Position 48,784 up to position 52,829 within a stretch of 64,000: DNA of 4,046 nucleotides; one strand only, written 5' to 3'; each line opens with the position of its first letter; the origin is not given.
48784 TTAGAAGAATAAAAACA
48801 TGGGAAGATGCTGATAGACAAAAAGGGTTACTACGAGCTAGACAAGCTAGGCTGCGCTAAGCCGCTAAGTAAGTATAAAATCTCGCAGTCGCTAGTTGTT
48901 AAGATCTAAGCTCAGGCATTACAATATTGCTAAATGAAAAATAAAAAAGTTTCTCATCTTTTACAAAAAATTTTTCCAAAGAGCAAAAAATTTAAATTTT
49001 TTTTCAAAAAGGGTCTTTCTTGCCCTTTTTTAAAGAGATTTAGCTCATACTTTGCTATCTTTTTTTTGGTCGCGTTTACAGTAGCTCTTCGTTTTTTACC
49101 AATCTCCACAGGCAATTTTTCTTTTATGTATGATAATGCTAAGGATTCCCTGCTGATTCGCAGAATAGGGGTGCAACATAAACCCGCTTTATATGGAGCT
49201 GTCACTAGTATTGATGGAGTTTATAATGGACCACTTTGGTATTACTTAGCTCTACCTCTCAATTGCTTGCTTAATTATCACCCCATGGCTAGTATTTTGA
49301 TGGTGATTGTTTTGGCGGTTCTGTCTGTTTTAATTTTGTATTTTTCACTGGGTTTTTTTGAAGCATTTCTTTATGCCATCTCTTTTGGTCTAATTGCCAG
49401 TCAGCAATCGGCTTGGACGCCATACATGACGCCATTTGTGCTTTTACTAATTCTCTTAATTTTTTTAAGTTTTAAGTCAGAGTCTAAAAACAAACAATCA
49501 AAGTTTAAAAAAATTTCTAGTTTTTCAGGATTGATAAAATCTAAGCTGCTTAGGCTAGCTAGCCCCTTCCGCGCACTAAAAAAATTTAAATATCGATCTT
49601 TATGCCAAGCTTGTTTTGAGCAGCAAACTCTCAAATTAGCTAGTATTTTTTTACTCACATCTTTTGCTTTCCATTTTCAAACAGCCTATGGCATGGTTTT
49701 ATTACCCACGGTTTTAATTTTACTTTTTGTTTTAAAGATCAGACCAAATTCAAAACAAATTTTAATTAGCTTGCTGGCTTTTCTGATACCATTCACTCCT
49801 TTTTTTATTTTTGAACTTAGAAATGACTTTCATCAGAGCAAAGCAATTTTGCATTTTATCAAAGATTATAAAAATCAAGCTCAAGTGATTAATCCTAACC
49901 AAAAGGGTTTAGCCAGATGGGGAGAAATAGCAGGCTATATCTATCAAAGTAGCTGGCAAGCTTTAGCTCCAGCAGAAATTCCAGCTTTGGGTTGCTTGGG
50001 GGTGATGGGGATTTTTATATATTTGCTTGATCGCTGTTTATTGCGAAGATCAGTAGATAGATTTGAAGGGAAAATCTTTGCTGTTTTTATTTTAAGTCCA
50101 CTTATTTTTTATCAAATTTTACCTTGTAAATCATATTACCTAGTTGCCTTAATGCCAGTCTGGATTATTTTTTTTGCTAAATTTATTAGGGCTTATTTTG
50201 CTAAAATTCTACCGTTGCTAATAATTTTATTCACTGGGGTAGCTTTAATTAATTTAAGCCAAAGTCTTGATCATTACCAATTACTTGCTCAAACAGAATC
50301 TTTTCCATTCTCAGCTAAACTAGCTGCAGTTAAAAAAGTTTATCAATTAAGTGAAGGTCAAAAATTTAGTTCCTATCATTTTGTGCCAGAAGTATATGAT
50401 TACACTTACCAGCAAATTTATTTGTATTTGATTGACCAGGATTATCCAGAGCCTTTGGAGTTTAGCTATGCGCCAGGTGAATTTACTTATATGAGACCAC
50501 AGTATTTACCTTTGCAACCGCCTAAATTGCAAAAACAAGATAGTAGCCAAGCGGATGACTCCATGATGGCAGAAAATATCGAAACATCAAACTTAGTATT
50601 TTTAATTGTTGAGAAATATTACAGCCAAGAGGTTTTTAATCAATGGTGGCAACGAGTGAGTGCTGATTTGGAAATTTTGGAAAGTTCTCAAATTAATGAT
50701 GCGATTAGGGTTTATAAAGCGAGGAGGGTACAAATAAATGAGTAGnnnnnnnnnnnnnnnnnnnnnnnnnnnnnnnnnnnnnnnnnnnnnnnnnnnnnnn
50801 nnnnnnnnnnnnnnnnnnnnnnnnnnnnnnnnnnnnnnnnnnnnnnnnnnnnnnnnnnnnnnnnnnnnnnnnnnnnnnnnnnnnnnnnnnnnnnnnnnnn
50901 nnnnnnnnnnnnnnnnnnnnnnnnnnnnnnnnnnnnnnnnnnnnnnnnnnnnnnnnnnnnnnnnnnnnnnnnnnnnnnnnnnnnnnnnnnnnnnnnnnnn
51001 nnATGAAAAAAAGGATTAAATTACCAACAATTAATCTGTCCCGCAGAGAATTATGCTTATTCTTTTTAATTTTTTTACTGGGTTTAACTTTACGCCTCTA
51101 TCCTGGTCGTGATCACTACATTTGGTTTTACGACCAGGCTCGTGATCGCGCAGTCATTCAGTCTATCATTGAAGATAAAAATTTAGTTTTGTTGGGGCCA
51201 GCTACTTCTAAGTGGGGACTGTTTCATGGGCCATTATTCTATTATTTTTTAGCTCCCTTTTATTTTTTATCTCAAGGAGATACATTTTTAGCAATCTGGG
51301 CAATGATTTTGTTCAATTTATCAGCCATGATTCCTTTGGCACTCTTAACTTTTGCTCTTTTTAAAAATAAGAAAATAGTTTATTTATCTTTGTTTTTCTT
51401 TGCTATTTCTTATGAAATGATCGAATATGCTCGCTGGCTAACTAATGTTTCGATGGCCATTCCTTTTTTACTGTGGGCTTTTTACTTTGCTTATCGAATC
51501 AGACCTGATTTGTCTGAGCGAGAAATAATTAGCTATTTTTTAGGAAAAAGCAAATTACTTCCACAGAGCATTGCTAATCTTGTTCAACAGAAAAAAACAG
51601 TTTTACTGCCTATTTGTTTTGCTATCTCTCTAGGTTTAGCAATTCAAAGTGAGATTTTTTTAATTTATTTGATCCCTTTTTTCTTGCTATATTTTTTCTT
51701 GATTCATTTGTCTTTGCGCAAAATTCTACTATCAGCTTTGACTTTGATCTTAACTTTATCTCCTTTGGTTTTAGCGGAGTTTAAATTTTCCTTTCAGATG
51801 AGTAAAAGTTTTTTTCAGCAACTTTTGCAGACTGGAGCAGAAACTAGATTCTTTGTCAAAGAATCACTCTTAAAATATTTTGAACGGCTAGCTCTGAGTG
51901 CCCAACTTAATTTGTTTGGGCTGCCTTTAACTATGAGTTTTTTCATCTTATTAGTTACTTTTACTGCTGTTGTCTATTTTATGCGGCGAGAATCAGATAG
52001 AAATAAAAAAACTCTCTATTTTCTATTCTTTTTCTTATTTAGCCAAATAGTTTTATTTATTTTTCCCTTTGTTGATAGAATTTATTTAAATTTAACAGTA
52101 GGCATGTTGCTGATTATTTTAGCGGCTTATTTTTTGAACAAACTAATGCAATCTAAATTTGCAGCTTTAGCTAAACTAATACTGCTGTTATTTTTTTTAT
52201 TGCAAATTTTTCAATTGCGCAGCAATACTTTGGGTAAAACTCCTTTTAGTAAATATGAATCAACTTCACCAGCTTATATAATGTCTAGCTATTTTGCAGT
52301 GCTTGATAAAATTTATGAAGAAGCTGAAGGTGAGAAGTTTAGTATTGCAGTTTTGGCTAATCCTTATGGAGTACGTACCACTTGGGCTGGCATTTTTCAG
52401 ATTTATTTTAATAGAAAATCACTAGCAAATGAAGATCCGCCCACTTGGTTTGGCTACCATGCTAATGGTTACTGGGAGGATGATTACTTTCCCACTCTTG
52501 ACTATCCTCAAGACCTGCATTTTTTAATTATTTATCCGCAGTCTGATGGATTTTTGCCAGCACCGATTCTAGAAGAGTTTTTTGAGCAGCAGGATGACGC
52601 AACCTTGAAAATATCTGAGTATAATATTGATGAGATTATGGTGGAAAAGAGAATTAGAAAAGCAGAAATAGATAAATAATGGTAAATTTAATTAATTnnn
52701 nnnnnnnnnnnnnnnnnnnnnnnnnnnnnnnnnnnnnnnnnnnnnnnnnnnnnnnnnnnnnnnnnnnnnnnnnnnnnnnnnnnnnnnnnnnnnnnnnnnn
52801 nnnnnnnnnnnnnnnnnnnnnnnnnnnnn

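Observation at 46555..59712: Array of six GT-C/YfhO-like polytopic glycosyltransferase paralogs with one DPM1/GtrB-like GT2: diversified lipid-carrier glycosylation system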

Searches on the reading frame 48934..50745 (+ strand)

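Call 4: search_protein_families(library=pfam, proteins=[window:48934-50745:+], max_evalue=1)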
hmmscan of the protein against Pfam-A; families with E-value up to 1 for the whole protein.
window:48934-50745:+ (603 aa): 1 family
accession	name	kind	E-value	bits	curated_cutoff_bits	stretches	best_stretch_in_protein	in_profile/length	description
PF02361.21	CbiQ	-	0.0076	16.4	25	1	231-298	10-74/216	Cobalt transport protein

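Call 5: search_protein_families(library=ncbifam, proteins=[window:48934-50745:+], max_evalue=1)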
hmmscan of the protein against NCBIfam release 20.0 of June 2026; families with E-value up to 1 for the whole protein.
window:48934-50745:+ (603 aa): 0 families

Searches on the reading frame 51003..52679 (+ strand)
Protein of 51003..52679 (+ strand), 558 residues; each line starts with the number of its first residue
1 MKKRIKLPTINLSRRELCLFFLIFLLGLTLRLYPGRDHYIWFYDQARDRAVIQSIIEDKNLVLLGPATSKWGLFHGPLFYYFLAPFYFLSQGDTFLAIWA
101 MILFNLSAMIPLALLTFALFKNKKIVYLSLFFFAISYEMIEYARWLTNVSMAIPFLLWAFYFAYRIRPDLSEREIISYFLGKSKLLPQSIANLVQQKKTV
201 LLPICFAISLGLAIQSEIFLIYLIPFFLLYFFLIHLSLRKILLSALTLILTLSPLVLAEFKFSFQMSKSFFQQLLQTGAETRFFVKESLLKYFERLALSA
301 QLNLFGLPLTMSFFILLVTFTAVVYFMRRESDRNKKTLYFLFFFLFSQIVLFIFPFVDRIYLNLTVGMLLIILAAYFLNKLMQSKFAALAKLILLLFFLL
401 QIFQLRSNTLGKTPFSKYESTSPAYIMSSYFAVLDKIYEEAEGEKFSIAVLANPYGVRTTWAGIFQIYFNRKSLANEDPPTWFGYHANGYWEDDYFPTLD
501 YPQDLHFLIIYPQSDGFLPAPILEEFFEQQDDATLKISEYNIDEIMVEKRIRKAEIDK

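Call 4: search_protein_families(library=pfam, proteins=[window:51003-52679:+], max_evalue=1)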
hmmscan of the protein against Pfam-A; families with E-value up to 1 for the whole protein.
window:51003-52679:+ (558 aa): 1 family
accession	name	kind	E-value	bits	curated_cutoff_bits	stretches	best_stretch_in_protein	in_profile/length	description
PF17672.6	FIMP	-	0.15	12.5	25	0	44-89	73-116/130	Fertilisation-influencing membrane protein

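Call 5: search_protein_families(library=ncbifam, proteins=[window:51003-52679:+], max_evalue=1)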
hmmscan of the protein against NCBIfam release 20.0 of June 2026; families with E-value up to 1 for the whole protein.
window:51003-52679:+ (558 aa): 0 families

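Call 9: find_homologous_proteins(query=window:51003-52679:+, max_evalue=0.001)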
Query window:51003-52679:+ (558 aa): 18 proteins with E <= 0.001 among 8000 candidates.
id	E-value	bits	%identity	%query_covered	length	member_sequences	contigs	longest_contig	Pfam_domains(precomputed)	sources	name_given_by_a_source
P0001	0.0e+0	1212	100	100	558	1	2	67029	-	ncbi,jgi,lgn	ncbi:MAG: hypothetical protein PVJ09_04190 [Candidatus Woesebacteria bacterium]|jgi:hypothetical pro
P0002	5.8e-130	453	43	95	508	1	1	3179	-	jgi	-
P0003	5.0e-129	450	42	98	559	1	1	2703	-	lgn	-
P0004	4.8e-115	404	41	96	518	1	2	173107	-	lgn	-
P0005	9.5e-111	389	41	99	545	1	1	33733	-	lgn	-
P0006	7.8e-105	370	38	97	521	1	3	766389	PF13231.13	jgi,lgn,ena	-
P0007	7.7e-103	363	39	97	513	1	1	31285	PF13231.13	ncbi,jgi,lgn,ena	-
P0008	1.3e-92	330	35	98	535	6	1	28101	-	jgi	-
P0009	3.7e-90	321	37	94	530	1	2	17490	-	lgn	-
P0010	9.2e-90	320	36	97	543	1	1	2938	PF13231.13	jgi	-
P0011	5.3e-89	318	37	97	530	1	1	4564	-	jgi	jgi:hypothetical protein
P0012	2.6e-88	315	36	88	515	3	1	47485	-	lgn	-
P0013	7.9e-77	277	34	95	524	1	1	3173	PF13231.13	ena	-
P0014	3.9e-71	259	34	96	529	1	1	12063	-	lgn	-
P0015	2.9e-67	246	32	97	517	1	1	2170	-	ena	-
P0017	2.3e-30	124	28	96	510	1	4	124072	PF13231.13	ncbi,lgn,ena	-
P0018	6.0e-8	50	28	25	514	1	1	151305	PF13231.13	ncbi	-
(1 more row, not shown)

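Call 14: search_solved_structures(query=A1, max_evalue=10, show_alignments=2)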
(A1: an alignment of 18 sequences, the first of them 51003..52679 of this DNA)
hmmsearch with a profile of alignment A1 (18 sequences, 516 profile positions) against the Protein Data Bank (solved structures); distinct sequences matched with E-value up to 10: 0.

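Call 15: search_protein_families(library=pfam, alignment_id=A1, max_evalue=0.1)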
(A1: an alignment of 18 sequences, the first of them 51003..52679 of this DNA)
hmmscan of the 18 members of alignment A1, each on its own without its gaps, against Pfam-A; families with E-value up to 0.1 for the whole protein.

A. member 1, window:51003-52679:+ (558 aa): 0 families

B. families by the number of members that match (of 18 scanned): 6 families
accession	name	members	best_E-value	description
PF13231.12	PMT_2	6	1.2e-08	Dolichyl-phosphate-mannose-protein mannosyltransferase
PF03669.18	ASTER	1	0.035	PAT complex subunit Asterix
PF10507.14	TMEM65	1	0.053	Transmembrane protein 65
PF25789.1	TPR_NAA35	1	0.058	NAA35-like, TPR repeats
PF05545.16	FixQ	1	0.065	Cbb3-type cytochrome oxidase component FixQ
PF14897.12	EpsG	1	0.083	EpsG family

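Call 28: find_encoding_contigs(protein=P0006, flank=10000, max_places=3)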
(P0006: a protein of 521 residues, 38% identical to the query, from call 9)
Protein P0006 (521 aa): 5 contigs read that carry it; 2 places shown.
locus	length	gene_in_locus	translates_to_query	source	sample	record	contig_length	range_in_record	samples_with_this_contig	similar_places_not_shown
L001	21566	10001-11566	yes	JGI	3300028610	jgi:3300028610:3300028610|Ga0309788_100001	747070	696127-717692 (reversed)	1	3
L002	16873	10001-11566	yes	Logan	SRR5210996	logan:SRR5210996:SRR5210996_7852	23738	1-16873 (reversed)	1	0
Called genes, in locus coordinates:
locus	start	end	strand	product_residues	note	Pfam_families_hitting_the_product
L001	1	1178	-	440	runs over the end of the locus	PF02812:ELFV_dehydrog_N, PF00208:ELFV_dehydrog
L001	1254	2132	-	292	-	PF01370:Epimerase, PF04321:RmlD_sub_bind, PF13460:NAD_binding_10, PF01073:3Beta_HSD, PF02719:Polysacc_synt_2, PF07993:NAD_binding_4, PF16363:GDP_Man_Dehyd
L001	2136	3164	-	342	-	PF01073:3Beta_HSD, PF01370:Epimerase, PF02719:Polysacc_synt_2, PF04321:RmlD_sub_bind, PF05368:NmrA (weak), PF07993:NAD_binding_4, PF13460:NAD_binding_10 (weak), PF16363:GDP_Man_Dehyd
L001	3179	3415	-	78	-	-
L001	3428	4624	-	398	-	PF03816:LytR_cpsA_psr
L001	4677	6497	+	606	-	-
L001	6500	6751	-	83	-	-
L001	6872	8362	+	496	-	PF01943:Polysacc_synt, PF13440:Polysacc_synt_3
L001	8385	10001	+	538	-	-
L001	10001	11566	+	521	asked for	PF13231:PMT_2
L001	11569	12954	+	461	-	PF13231:PMT_2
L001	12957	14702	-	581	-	-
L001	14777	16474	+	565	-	PF02366:PMT (weak), PF13231:PMT_2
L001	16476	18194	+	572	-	-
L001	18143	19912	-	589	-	PF10131:PTPS_related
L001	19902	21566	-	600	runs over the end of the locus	-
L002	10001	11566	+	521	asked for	PF13231:PMT_2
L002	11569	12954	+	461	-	PF13231:PMT_2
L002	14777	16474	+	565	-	PF02366:PMT (weak), PF13231:PMT_2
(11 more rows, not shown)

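Call 29: find_encoding_contigs(protein=P0004, flank=10000, max_places=2)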
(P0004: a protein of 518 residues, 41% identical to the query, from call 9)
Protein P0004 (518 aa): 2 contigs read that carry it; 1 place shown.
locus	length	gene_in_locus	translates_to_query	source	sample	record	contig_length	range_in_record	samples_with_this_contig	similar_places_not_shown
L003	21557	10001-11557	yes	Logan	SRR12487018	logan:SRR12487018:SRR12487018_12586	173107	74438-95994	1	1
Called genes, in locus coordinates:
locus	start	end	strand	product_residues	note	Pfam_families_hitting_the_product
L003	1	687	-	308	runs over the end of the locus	PF01073:3Beta_HSD, PF01370:Epimerase, PF04321:RmlD_sub_bind, PF16363:GDP_Man_Dehyd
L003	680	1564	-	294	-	PF00535:Glycos_transf_2, PF13641:Glyco_tranf_2_3 (weak)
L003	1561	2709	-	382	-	PF00534:Glycos_transf_1, PF13692:Glyco_trans_1_4, PF13524:Glyco_trans_1_2 (faint)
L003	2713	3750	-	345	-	PF13439:Glyco_transf_4, PF20706:GT4-conflict (weak), PF00534:Glycos_transf_1, PF13692:Glyco_trans_1_4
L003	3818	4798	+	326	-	-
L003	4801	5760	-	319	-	PF01370:Epimerase, PF02719:Polysacc_synt_2 (faint), PF04321:RmlD_sub_bind (weak), PF13460:NAD_binding_10 (weak), PF01073:3Beta_HSD, PF16363:GDP_Man_Dehyd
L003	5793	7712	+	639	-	-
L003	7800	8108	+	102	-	-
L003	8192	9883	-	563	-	-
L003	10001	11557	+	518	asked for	-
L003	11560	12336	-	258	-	PF13641:Glyco_tranf_2_3, PF00535:Glycos_transf_2, PF10111:Glyco_tranf_2_2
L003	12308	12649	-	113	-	PF10066:DUF2304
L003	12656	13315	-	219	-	PF00535:Glycos_transf_2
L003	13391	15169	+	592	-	-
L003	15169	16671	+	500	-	-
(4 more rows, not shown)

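Call 30: predict_structure(alignment_id=A1)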
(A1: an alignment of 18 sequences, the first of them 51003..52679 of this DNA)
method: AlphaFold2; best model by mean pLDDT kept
length: 558 residues; sequences in the alignment: 18
mean_pLDDT: 86.4   pTM: 0.87
mean pLDDT of the five models: 86.4, 85.2, 85.0, 83.2, 83.1
residues with pLDDT >= 90: 343; 70-90: 137; 50-70: 63; < 50: 15
segments of 3 or more residues with pLDDT < 50: 1-8
pLDDT, mean of each block of 10 residues (from residue 1): 43 89 98 93 89 91 69 72 94 93 96 95 96 96 87 95 87 51 60 71 95 87 94 94 95 85 78 67 75 89 90 93 94 93 91 62 81 96 95 96 94 74 77 96 94 88 94 87 91 91 95 77 93 96 93 80
secondary structure, 60 per line:
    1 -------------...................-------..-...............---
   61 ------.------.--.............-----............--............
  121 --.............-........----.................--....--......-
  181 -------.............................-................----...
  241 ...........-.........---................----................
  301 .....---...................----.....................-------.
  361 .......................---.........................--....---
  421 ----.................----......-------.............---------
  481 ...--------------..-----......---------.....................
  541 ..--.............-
elements in order: H14-32 H43-57 H77-89 H95-106 H109-120 H123-135 H137-144 H149-165 H168-171 H174-179 H188-216 H218-233 H238-251 H253-261 H265-280 H285-305 H309-327 H332-352 H360-383 H387-411 H414-417 H427-441 E446-451 H459-471 E481-483 E505-510 H520-533 E534-542 E545-552 H553-557

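Call 34: fold_search(model_id=the predicted structure, library=pdb)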
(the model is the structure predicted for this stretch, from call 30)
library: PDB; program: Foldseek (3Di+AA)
matches with E <= 10: 453; with E <= 0.001: 6
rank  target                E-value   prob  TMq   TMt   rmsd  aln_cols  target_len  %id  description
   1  5f15                  2.5e-07  1.00  0.54  0.56   8.2       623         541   11  Crystal Structure of ArnT from Cupriavidus metallidurans bound to Undecaprenyl phosphate (released 2016-02-17)
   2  5ezm                  1.0e-06  1.00  0.54  0.56   9.3       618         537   10  Crystal Structure of ArnT from Cupriavidus metallidurans in the apo state (released 2016-02-17)
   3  9i5k_A                5.4e-05  1.00  0.47  0.52   8.2       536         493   12  Structure of the Chaetomium thermophilum Pmt4 homodimer (C2 symmetry) (released 2025-12-24)
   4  8b6l_I                2.3e-04  1.00  0.42  0.36  12.9       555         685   13  Subtomogram average of the human Sec61-TRAP-OSTA-translocon (released 2022-12-07)
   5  9s6s_A                3.2e-04  1.00  0.51  0.52   7.8       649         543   10  Ternary cryo-EM structure of human ALG9 with Dol25-PP-GlcNAc2Man6, Dol25-P-Man and Fab (released 2026-03-18)
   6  6p25_B                8.8e-04  1.00  0.30  0.25   6.4       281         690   17  Structure of S. cerevisiae protein O-mannosyltransferase Pmt1-Pmt2 complex bound to the sugar donor and a peptide acce (released 2019-07-10)
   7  9s6u_A                1.0e-03  1.00  0.46  0.47   9.4       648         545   10  Ternary cryo-EM structure of human ALG9 with Dol25-PP-GlcNAc2Man8, Dol25-P-Man and Fab (released 2026-03-18)
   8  7zli_A                1.2e-03  1.00  0.37  0.33  14.3       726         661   10  Cryo-EM structure of C-mannosyltransferase CeDPY19, in complex with Dol25-P-Man and bound to CMT2-Fab and anti-Fab nan (released 2023-01-11)
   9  7zlh_A                1.8e-03  1.00  0.34  0.30  13.1       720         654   10  Cryo-EM structure of C-mannosyltransferase CeDPY19, in apo state, bound to CMT2-Fab and anti-Fab nanobody (released 2023-01-11)
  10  9i5l_A                1.8e-03  1.00  0.32  0.26   6.0       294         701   11  Structure of the Chaetomium thermophilum Pmt4 homodimer (C1 symmetry) (released 2025-12-24)
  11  6p25_A                2.5e-03  1.00  0.31  0.25   6.3       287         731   14  Structure of S. cerevisiae protein O-mannosyltransferase Pmt1-Pmt2 complex bound to the sugar donor and a peptide acce (released 2019-07-10)
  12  9dlf_C                3.2e-03  1.00  0.41  0.38   8.7       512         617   11  Arabinosyltransferase AftB in complex with Fab_B3 (released 2025-06-25)
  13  9e61_A                4.8e-03  1.00  0.28  0.22   7.4       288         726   12  Cryo-EM structure of Saccharomyces cerevisiae Pmt4 apo form (released 2025-10-15)
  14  9s6r_A                4.8e-03  1.00  0.35  0.47  10.3       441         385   14  Ternary cryo-EM structure of yeast ALG3 with Dol25-PP-GlcNAc2Man5, Dol25-P-Man, and Fab (released 2026-03-18)
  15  9e6i_B                5.5e-03  1.00  0.28  0.22   7.4       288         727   12  Cryo-EM structure of Saccharomyces cerevisiae Pmt4-Ccw5 complex (released 2025-10-15)
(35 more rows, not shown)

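Call 35: search_protein_representatives(alignment_id=A1)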
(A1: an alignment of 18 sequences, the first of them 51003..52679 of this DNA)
Query: 18 sequences, 516 profile positions. Proteins with E-value up to 0.001 (for the whole library): 5403; up to 1e-10: 3128; up to 1e-30: 516. The best 150 are listed.
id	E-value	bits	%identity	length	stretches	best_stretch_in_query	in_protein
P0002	4.2e-201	685.6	-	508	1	18-514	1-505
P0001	5.5e-198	675.4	-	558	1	4-514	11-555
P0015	1.2e-191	654.4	-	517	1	4-512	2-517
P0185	7.4e-183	625.5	-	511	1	3-512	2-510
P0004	4.2e-179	613.1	-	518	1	4-512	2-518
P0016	6.2e-179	612.5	-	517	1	8-509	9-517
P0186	2.5e-177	607.2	-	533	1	6-513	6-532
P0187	2.7e-173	593.9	-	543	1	6-514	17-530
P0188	1.2e-164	565.4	-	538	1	11-513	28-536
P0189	9.8e-162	555.8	-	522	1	7-510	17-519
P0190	3.6e-154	530.8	-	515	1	9-511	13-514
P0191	5.8e-153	526.8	-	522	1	6-511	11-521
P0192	3.1e-152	524.4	-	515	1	9-512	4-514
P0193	1.6e-150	518.8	-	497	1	25-512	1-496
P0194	8.9e-148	509.7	-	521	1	4-512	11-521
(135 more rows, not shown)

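Call 75: search_protein_families(library=pfam, proteins=[P0006, P0007, P0010, P0013, P0017, L001:8385-10001:+], max_evalue=0.01)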
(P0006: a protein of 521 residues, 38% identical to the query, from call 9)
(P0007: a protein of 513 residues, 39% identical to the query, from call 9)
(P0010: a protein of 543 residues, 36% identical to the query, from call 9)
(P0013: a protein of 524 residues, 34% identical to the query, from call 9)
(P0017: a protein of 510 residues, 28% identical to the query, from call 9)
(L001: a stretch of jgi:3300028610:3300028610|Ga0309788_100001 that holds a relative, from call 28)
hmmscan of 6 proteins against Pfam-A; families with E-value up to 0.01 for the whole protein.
P0006 (521 aa): 1 family
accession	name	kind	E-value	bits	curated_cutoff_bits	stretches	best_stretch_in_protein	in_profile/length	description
PF13231.12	PMT_2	-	9e-08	32.9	26.1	1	71-224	1-154/160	Dolichyl-phosphate-mannose-protein mannosyltransferase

P0007 (513 aa): 1 family
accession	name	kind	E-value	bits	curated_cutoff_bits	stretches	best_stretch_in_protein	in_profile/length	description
PF13231.12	PMT_2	-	1.6e-05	25.6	26.1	1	68-212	2-149/160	Dolichyl-phosphate-mannose-protein mannosyltransferase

P0010 (543 aa): 1 family
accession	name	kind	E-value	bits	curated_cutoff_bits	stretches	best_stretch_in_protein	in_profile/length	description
PF13231.12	PMT_2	-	1.2e-08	35.8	26.1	1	85-226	2-140/160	Dolichyl-phosphate-mannose-protein mannosyltransferase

P0013 (524 aa): 1 family
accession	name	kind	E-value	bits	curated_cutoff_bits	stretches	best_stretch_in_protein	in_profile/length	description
PF13231.12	PMT_2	-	1.5e-06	29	26.1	1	70-215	1-145/160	Dolichyl-phosphate-mannose-protein mannosyltransferase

P0017 (510 aa): 1 family
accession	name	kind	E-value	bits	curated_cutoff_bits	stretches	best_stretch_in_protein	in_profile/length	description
PF13231.12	PMT_2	-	8.6e-06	26.5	26.1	1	71-223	2-155/160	Dolichyl-phosphate-mannose-protein mannosyltransferase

L001:8385-10001:+ (538 aa): 0 families
